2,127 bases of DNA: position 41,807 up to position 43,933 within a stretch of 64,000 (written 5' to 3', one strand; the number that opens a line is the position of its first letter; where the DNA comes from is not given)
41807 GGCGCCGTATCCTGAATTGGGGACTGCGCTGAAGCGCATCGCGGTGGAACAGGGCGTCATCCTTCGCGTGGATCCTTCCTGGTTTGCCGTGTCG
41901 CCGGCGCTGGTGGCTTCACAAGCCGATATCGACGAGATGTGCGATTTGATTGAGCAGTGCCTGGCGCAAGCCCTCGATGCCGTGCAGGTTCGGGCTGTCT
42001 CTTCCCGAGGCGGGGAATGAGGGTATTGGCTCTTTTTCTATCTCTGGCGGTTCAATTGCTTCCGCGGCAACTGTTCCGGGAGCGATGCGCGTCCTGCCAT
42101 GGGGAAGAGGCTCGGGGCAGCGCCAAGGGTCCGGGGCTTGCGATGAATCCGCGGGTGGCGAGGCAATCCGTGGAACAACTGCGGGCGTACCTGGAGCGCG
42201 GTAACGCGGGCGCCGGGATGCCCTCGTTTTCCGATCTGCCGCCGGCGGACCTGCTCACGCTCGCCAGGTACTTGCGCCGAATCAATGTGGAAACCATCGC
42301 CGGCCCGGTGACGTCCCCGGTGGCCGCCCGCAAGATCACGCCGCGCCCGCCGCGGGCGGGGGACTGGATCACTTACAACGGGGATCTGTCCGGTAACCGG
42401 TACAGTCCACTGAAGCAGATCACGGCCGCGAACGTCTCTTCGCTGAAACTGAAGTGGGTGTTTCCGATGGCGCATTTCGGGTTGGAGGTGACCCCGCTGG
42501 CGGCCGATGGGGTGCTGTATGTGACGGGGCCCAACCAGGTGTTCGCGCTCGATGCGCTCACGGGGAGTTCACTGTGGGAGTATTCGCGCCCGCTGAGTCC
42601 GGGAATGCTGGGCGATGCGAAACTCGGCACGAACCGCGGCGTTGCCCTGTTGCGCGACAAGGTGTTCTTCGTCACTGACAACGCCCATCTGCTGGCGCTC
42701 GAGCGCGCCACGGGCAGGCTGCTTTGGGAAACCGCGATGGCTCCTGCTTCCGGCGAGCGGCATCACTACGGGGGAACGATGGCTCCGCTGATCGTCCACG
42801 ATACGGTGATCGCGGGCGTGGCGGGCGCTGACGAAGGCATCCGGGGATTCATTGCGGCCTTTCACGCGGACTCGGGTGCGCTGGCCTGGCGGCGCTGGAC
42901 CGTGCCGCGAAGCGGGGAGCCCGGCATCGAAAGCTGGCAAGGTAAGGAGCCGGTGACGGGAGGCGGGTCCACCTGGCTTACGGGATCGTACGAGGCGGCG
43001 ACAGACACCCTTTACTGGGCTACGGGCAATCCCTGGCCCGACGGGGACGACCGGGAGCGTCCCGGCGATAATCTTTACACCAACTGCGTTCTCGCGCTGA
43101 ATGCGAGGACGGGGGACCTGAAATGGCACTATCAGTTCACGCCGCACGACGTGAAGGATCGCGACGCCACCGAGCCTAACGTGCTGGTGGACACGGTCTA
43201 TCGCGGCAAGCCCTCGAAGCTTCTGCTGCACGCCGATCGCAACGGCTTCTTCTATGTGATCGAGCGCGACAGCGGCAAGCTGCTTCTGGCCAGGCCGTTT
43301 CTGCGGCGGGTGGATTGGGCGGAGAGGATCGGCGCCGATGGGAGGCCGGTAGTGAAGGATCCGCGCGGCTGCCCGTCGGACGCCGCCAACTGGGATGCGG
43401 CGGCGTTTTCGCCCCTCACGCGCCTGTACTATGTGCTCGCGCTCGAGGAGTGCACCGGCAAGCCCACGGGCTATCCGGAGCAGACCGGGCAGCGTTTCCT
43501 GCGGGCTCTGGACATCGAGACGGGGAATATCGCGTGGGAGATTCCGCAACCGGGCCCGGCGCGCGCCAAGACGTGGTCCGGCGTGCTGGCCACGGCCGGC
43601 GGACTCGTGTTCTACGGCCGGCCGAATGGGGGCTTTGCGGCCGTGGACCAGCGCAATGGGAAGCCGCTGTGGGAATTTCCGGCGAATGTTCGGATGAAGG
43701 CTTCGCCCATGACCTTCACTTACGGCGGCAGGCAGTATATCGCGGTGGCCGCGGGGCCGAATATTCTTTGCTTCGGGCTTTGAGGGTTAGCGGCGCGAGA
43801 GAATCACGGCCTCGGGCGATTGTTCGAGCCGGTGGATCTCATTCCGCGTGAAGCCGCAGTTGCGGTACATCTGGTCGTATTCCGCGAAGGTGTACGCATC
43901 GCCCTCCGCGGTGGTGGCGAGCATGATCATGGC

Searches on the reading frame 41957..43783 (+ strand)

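Call 48: search_protein_families(library=ncbifam, proteins=[window:41957-43783:+], max_evalue=1e-10)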
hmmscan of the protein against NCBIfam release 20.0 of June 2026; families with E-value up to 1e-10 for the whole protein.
window:41957-43783:+ (608 aa): 5 families
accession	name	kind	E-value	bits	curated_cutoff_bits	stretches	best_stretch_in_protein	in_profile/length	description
TIGR04528.1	acido_non_PQQ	subfamily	2.7e-130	435.4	650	1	134-607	3-492/493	acido-empty-quinoprotein group A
TIGR03075.1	PQQ_enz_alc_DH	subfamily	4.1e-121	405.2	480.05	2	120-499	4-412/530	PQQ-dependent dehydrogenase, methanol/ethanol family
TIGR03074.1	PQQ_membr_DH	subfamily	2.5e-48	164.5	832.65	1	110-444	130-502/783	membrane-bound PQQ-dependent dehydrogenase, glucose/quinate/shikimate family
TIGR03300.1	assembly_YfgL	equivalog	6.8e-20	71.1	285.2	0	180-269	141-226/377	outer membrane protein assembly factor BamB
NF008351.0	PRK11138.1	equivalog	3.9e-14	51.9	423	0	176-312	61-185/394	outer membrane protein assembly factor BamB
